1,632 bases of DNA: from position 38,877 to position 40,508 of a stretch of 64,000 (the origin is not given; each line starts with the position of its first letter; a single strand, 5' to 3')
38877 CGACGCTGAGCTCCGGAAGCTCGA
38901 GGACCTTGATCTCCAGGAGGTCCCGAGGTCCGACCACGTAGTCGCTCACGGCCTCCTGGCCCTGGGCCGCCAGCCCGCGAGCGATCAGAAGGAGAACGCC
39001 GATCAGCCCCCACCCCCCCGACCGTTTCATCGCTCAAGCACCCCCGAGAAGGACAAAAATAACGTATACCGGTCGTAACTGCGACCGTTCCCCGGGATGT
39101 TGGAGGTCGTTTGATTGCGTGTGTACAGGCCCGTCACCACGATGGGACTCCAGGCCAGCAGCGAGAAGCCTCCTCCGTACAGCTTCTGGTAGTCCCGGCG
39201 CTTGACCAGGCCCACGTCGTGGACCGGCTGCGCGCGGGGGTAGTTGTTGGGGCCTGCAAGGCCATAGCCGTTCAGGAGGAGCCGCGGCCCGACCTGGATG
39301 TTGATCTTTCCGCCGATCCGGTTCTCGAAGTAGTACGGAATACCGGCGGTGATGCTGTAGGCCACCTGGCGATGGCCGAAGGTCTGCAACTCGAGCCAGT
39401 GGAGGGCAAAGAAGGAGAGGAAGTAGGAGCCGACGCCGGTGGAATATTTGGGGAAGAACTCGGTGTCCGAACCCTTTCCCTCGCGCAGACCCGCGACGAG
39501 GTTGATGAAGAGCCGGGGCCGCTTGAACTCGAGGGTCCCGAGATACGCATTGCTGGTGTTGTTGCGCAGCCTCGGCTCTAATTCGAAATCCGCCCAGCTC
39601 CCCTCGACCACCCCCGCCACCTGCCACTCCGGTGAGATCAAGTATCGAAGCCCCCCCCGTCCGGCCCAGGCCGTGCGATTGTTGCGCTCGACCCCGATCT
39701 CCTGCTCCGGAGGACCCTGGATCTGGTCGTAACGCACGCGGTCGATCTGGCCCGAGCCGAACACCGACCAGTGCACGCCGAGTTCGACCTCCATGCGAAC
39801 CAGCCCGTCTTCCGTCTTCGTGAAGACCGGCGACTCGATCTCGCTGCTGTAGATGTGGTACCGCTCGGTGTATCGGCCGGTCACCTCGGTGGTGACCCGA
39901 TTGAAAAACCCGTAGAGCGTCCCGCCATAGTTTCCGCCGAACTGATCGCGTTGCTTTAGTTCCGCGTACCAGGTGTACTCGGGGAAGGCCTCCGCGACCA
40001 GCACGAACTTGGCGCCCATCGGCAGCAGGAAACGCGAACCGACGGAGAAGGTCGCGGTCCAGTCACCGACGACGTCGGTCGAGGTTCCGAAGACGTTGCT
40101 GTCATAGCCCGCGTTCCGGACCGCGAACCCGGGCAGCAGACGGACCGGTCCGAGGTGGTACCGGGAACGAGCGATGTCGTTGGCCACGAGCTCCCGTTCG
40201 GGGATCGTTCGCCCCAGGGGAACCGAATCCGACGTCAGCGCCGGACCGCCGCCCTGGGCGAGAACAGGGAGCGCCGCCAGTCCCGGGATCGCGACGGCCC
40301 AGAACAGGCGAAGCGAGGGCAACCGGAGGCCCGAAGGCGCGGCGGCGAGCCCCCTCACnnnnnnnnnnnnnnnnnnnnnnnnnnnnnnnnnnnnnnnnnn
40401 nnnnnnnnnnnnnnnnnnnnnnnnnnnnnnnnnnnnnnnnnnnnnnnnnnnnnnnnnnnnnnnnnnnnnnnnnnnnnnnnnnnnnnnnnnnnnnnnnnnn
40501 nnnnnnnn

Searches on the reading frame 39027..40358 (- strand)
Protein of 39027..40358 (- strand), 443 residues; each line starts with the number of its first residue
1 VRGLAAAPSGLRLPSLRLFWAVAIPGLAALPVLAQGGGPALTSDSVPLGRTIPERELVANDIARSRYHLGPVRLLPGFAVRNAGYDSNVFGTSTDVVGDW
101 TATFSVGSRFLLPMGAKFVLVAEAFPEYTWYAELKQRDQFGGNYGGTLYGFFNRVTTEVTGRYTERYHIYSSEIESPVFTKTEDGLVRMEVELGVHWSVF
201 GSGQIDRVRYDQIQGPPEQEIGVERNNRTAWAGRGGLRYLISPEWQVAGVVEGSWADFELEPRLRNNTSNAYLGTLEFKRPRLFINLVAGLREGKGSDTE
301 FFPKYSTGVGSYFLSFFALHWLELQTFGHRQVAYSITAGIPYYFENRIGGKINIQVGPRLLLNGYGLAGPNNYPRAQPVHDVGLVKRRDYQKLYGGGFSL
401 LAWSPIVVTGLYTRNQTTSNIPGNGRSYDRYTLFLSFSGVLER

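Call 6: search_protein_families(library=ncbifam, proteins=[window:39027-40322:-], max_evalue=0.001)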
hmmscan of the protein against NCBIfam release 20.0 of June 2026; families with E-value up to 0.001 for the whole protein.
window:39027-40322:- (431 aa): 0 families

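Call 11: search_protein_families(library=pfam, proteins=[window:39027-40322:-], max_evalue=0.01)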
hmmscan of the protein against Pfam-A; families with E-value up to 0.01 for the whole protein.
window:39027-40322:- (431 aa): 0 families

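Call 22: find_homologous_proteins(query=window:39027-40322:-, max_evalue=0.001)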
Query window:39027-40322:- (431 aa): 66 proteins with E <= 0.001 among 8000 candidates.
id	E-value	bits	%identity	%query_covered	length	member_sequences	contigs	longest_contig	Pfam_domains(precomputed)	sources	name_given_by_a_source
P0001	9.7e-293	989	100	100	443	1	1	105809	-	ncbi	-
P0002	4.2e-266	901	90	100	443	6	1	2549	-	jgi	-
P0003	3.4e-252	855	85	100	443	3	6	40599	-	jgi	jgi:hypothetical protein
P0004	1.5e-239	814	82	100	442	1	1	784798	-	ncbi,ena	-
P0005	5.2e-236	802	81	99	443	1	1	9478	-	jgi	jgi:hypothetical protein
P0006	4.5e-222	756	78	95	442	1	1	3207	-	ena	-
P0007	1.9e-176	606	61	99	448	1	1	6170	-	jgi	-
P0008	4.5e-176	605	62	100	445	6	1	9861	-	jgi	jgi:hypothetical protein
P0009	4.5e-170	585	62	97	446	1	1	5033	-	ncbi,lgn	-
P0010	1.0e-166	574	61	97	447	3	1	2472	-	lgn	-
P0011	8.2e-165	567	59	98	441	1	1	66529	-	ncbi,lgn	-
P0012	1.2e-163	564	59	100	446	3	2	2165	-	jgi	jgi:hypothetical protein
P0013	1.4e-160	553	59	97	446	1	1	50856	-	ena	-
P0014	4.5e-159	549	57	94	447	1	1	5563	-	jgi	jgi:hypothetical protein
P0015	8.4e-158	544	57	94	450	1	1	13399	-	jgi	jgi:hypothetical protein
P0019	6.0e-150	518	57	93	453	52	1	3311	PF10082.16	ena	-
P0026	1.6e-124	435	49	94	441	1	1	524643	-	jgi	jgi:hypothetical protein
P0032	4.4e-119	417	48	93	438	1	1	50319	PF10082.16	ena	-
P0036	1.1e-113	399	47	93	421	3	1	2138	PF10082.16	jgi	-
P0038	7.3e-112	393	47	98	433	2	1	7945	PF10082.16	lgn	-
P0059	3.8e-67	246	37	90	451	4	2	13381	PF10082.16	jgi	-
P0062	1.5e-58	217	35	93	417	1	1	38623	PF10082.16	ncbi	-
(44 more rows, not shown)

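Call 23: find_encoding_contigs(protein=P0001, flank=10000, max_places=3)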
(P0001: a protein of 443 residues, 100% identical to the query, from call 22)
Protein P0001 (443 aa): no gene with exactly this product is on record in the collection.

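Call 24: find_encoding_contigs(protein=P0004, flank=10000, max_places=2)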
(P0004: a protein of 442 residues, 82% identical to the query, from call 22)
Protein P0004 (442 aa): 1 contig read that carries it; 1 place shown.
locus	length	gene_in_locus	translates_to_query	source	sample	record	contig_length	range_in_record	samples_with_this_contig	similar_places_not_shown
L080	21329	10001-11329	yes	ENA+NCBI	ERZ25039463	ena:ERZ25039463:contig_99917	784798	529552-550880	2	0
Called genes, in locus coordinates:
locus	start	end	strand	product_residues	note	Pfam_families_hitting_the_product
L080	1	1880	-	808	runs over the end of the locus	PF12704:MacB_PCD, PF02687:FtsX, PF12704:MacB_PCD, PF02687:FtsX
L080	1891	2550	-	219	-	PF00005:ABC_tran, PF02463:SMC_N (faint)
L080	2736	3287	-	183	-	-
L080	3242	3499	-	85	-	-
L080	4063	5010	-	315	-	-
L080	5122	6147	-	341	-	PF01073:3Beta_HSD, PF01370:Epimerase, PF04321:RmlD_sub_bind, PF16363:GDP_Man_Dehyd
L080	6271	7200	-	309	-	PF00763:THF_DHG_CYH, PF02882:THF_DHG_CYH_C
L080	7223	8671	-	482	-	PF04932:Wzy_C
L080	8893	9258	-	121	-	-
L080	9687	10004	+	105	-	PF07719:TPR_2 (faint), PF13428:TPR_14 (faint), PF14559:TPR_19 (weak)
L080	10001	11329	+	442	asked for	-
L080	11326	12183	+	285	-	PF02563:Poly_export, PF10531:SLBB (weak), PF22461:SLBB_2, PF10531:SLBB (weak)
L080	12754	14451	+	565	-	PF13807:GNVR (weak), PF01656:CbiA, PF10609:ParA, PF13614:AAA_31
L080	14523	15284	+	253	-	-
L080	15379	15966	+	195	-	PF02357:NusG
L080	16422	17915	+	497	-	PF03721:UDPG_MGDP_dh_N, PF00984:UDPG_MGDP_dh, PF03720:UDPG_MGDP_dh_C, PF01370:Epimerase (weak)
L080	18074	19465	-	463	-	-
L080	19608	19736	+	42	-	-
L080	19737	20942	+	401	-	-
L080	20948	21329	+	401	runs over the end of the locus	-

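Call 25: find_encoding_contigs(protein=P0003, flank=10000, max_places=3)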
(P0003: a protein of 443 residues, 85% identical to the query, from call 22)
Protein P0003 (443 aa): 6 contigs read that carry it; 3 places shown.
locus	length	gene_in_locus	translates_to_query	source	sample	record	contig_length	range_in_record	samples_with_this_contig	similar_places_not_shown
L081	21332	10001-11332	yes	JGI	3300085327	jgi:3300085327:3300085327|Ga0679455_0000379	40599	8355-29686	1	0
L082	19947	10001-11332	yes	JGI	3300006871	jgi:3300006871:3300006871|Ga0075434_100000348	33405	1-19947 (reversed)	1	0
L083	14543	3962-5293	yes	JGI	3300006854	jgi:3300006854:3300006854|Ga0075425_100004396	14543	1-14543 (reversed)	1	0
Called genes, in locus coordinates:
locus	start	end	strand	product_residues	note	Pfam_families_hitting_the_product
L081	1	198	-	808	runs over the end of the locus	PF12704:MacB_PCD, PF02687:FtsX, PF12704:MacB_PCD, PF02687:FtsX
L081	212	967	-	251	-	PF00005:ABC_tran, PF02463:SMC_N (faint), PF13304:AAA_21 (faint)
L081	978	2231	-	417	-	PF25919:BSH_CusB (weak), PF26077:BSH_Fcp1 (weak), PF25989:YknX_C (faint)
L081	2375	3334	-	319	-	-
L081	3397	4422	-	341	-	PF01073:3Beta_HSD, PF01370:Epimerase, PF04321:RmlD_sub_bind, PF16363:GDP_Man_Dehyd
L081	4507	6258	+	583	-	-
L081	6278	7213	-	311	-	PF00763:THF_DHG_CYH, PF02882:THF_DHG_CYH_C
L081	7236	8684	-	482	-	PF04932:Wzy_C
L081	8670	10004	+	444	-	PF07719:TPR_2 (faint), PF14559:TPR_19 (faint)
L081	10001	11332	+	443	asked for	-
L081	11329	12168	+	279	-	PF02563:Poly_export, PF10531:SLBB (weak), PF22461:SLBB_2, PF10531:SLBB, PF22461:SLBB_2 (weak)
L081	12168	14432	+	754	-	PF02706:Wzz, PF13807:GNVR (weak), PF01656:CbiA (weak), PF10609:ParA, PF13614:AAA_31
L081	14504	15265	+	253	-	-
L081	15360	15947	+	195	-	PF02357:NusG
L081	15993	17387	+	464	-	PF03446:NAD_binding_2 (weak), PF03721:UDPG_MGDP_dh_N, PF00984:UDPG_MGDP_dh, PF03720:UDPG_MGDP_dh_C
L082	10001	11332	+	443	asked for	-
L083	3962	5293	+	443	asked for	-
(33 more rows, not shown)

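Call 27: search_protein_families(library=ncbifam, proteins=[window:39027-40358:-], max_evalue=10)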
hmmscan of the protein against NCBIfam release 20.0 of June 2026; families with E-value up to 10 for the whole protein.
window:39027-40358:- (443 aa): 0 families

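Call 42: find_encoding_contigs(protein=P0032, flank=10000, max_places=1)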
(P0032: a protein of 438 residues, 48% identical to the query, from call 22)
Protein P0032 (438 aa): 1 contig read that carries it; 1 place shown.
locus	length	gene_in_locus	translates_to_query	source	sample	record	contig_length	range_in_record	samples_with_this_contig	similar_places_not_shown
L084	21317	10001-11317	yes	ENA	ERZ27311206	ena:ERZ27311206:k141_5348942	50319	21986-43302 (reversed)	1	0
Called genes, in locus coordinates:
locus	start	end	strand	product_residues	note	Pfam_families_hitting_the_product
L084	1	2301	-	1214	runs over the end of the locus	PF07995:GSDH, PF23500:DUF7133 (faint), PF07995:GSDH, PF00801:PKD (weak), PF18911:PKD_4, PF07081:DUF1349 (weak), PF17957:Big_7, PF07081:DUF1349 (weak)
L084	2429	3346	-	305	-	-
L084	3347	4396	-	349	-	PF01073:3Beta_HSD, PF01370:Epimerase, PF04321:RmlD_sub_bind, PF16363:GDP_Man_Dehyd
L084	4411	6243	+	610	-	PF13231:PMT_2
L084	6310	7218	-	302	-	PF00763:THF_DHG_CYH, PF02882:THF_DHG_CYH_C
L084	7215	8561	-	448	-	PF04932:Wzy_C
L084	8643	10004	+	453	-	PF13432:TPR_16 (faint), PF14559:TPR_19 (faint)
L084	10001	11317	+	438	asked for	PF10082:BBP2_2 (weak)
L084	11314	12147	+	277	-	PF02563:Poly_export, PF22461:SLBB_2, PF10531:SLBB (weak)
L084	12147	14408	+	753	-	PF02706:Wzz, PF01656:CbiA (weak), PF10609:ParA, PF13614:AAA_31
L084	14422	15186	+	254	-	PF19567:CpsB_CapC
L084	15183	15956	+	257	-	-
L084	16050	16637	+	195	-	PF02357:NusG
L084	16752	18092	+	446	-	PF03446:NAD_binding_2 (weak), PF03721:UDPG_MGDP_dh_N, PF00984:UDPG_MGDP_dh, PF03720:UDPG_MGDP_dh_C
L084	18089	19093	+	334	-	PF01073:3Beta_HSD, PF01370:Epimerase, PF02719:Polysacc_synt_2, PF04321:RmlD_sub_bind, PF05368:NmrA, PF16363:GDP_Man_Dehyd, PF07993:NAD_binding_4, PF13460:NAD_binding_10, +1 more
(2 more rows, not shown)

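Call 43: find_encoding_contigs(protein=P0062, flank=10000, max_places=1)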
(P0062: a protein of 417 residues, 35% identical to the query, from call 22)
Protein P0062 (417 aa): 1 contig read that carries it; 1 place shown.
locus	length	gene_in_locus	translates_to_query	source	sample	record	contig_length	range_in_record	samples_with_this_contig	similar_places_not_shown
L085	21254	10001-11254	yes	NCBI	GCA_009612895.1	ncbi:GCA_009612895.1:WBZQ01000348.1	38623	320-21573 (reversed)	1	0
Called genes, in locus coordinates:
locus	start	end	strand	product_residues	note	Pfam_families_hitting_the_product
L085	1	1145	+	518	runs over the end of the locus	-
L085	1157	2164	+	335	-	PF13489:Methyltransf_23, PF02353:CMAS, PF08003:Methyltransf_9 (weak), PF13847:Methyltransf_31, PF08241:Methyltransf_11, PF08242:Methyltransf_12, PF13649:Methyltransf_25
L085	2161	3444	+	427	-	PF13439:Glyco_transf_4, PF13579:Glyco_trans_4_4, PF20706:GT4-conflict, PF00534:Glycos_transf_1, PF13692:Glyco_trans_1_4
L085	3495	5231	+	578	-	PF02543:Carbam_trans_N, PF16861:Carbam_trans_C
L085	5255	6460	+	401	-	PF13439:Glyco_transf_4, PF13579:Glyco_trans_4_4, PF00534:Glycos_transf_1, PF13692:Glyco_trans_1_4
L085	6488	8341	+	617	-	PF00953:Glycos_transf_4, PF13727:CoA_binding_3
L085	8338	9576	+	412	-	PF14907:NTP_transf_5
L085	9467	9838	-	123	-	PF05402:PqqD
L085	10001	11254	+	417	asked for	PF10082:BBP2_2 (weak)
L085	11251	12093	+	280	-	PF02563:Poly_export, PF10531:SLBB, PF22461:SLBB_2, PF10531:SLBB, PF22461:SLBB_2 (weak)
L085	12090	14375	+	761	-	PF02706:Wzz, PF01656:CbiA (weak), PF06564:CBP_BcsQ (weak), PF10609:ParA, PF13614:AAA_31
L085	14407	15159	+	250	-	PF19567:CpsB_CapC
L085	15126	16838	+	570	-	-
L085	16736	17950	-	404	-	PF04932:Wzy_C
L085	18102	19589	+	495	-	-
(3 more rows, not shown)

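Call 44: find_encoding_contigs(protein=P0026, flank=10000, max_places=1)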
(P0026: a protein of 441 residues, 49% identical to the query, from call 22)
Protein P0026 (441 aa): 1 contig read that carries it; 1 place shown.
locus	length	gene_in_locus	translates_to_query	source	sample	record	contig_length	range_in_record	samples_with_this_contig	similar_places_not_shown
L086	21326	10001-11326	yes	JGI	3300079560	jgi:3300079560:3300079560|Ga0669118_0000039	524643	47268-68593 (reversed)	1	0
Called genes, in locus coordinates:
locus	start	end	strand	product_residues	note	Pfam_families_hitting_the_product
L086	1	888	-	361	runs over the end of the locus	PF01073:3Beta_HSD (weak), PF01370:Epimerase, PF04321:RmlD_sub_bind, PF16363:GDP_Man_Dehyd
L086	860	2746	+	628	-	PF07995:GSDH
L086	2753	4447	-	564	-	PF00756:Esterase (weak)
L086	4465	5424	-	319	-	PF00763:THF_DHG_CYH, PF02882:THF_DHG_CYH_C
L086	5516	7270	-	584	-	PF15632:ATPgrasp_Ter (weak), PF01451:LMWPc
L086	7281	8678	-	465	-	PF04932:Wzy_C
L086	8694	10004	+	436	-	PF07719:TPR_2 (faint), PF13428:TPR_14 (faint), PF14559:TPR_19 (faint)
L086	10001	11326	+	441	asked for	-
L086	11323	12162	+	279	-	PF02563:Poly_export, PF10531:SLBB, PF22461:SLBB_2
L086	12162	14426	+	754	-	PF02706:Wzz, PF13807:GNVR (weak), PF01656:CbiA (weak), PF10609:ParA, PF13614:AAA_31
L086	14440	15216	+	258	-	PF19567:CpsB_CapC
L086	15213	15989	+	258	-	-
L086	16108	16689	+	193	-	PF02357:NusG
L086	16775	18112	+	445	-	PF03446:NAD_binding_2 (weak), PF03721:UDPG_MGDP_dh_N, PF00984:UDPG_MGDP_dh, PF03720:UDPG_MGDP_dh_C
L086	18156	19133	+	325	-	PF00106:adh_short (weak), PF04321:RmlD_sub_bind, PF01073:3Beta_HSD, PF01370:Epimerase, PF02719:Polysacc_synt_2, PF07993:NAD_binding_4, PF13460:NAD_binding_10, PF16363:GDP_Man_Dehyd, +1 more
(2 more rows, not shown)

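Call 45: predict_structure(alignment_id=A1)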
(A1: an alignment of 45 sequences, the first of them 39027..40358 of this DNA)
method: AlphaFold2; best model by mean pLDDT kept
length: 443 residues; sequences in the alignment: 45
mean_pLDDT: 85.2   pTM: 0.79
mean pLDDT of the five models: 85.2, 84.3, 83.9, 82.6, 82.2
residues with pLDDT >= 90: 275; 70-90: 111; 50-70: 16; < 50: 41
segments of 3 or more residues with pLDDT < 50: 1-6, 8-42
pLDDT, mean of each block of 10 residues (from residue 1): 36 39 35 30 61 83 88 89 88 88 92 92 94 91 94 93 91 86 94 93 94 69 89 94 94 95 92 94 93 91 93 94 95 88 94 94 96 89 90 95 89 94 89 86 81
secondary structure, 60 per line:
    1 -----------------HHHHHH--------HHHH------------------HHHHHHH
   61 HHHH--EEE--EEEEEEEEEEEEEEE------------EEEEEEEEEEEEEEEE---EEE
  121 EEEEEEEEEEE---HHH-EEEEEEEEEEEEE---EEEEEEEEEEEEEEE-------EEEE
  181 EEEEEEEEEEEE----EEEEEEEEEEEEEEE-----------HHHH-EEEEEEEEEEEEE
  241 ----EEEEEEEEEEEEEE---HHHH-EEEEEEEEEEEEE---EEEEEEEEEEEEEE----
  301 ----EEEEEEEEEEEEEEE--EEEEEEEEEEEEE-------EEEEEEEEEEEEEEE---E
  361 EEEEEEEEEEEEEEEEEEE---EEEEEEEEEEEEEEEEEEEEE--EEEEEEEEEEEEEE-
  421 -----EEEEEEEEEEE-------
elements in order: H18-23 H32-35 H54-64 E67-69 E72-86 E99-114 E118-131 E139-151 E155-169 E177-192 E197-211 H223-226 E228-240 E245-258 H262-265 E267-279 E283-296 E305-319 E322-334 E342-356 E360-379 E383-403 E406-419 E426-436

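Call 47: fold_search(model_id=the predicted structure, library=pdb)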
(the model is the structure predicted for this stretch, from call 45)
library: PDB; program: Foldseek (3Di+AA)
matches with E <= 10: 806; with E <= 0.001: 265
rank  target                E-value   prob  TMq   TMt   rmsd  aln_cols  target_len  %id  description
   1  8agd_A                5.3e-07  1.00  0.32  0.15  17.7       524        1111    8  Full SDBC and SOD assembly (released 2023-04-12)
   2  6r2q_B                1.4e-06  1.00  0.36  0.27  13.1       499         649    8  Structure of the Mtr complex (released 2020-04-22)
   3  9h80_M                1.6e-06  1.00  0.36  0.39  14.5       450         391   12  Structure of the outer membrane exopolysaccharide transporter PelBC (released 2025-06-11)
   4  4y25                  2.0e-06  1.00  0.33  0.42   9.4       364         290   11  Bacterial polysaccharide outer membrane secretin (released 2016-03-16)
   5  5dl7                  2.5e-06  1.00  0.48  0.52   7.7       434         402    8  Crystal structure of Acinetobacter baumannii OccAB3 (released 2016-02-03)
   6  3jty_A                2.6e-06  1.00  0.48  0.53   7.4       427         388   10  Crystal structure of a BenF-like porin from Pseudomonas fluorescens Pf-5 (released 2009-10-20)
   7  3szd_B                2.9e-06  1.00  0.49  0.56   7.3       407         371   11  Crystal structure of Pseudomonas aeruginosa OccK2 (OpdF) (released 2012-02-08)
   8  1nqg                  2.9e-06  1.00  0.44  0.36   9.0       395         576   10  OUTER MEMBRANE COBALAMIN TRANSPORTER (BTUB) FROM E. COLI, WITH BOUND CALCIUM (released 2003-04-29)
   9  8blw_A                3.0e-06  1.00  0.42  0.32   9.7       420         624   10  Vitamin B12 transporter BtuB1 with lipoprotein BtuG1 from B. theta (released 2023-08-16)
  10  3jty_C                3.5e-06  1.00  0.48  0.54   7.3       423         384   11  Crystal structure of a BenF-like porin from Pseudomonas fluorescens Pf-5 (released 2009-10-20)
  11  4rdt_A                3.7e-06  1.00  0.42  0.31  10.1       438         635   14  Structure of the bacterial Zn-transporter ZnuD from Neisseria meningitidis (flexible conformation bound to a zinc ion) (released 2015-08-19)
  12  4fsp                  3.9e-06  1.00  0.48  0.56   6.0       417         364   10  Crystal Structure of Pseudomonas aeruginosa OccK11 (OpdR) (released 2013-07-24)
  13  3sy9_C                4.0e-06  1.00  0.45  0.53   6.9       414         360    7  Crystal structure of Pseudomonas aeruginosa OccD2 (OpdC) (released 2012-02-08)
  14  3jty_B                4.2e-06  1.00  0.49  0.55   7.1       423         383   10  Crystal structure of a BenF-like porin from Pseudomonas fluorescens Pf-5 (released 2009-10-20)
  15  6h7v_A                4.4e-06  1.00  0.44  0.31  10.9       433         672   10  Crystal structure of BauA, the Ferric preacinetobactin receptor from Acinetobacter baumannii (released 2018-10-10)
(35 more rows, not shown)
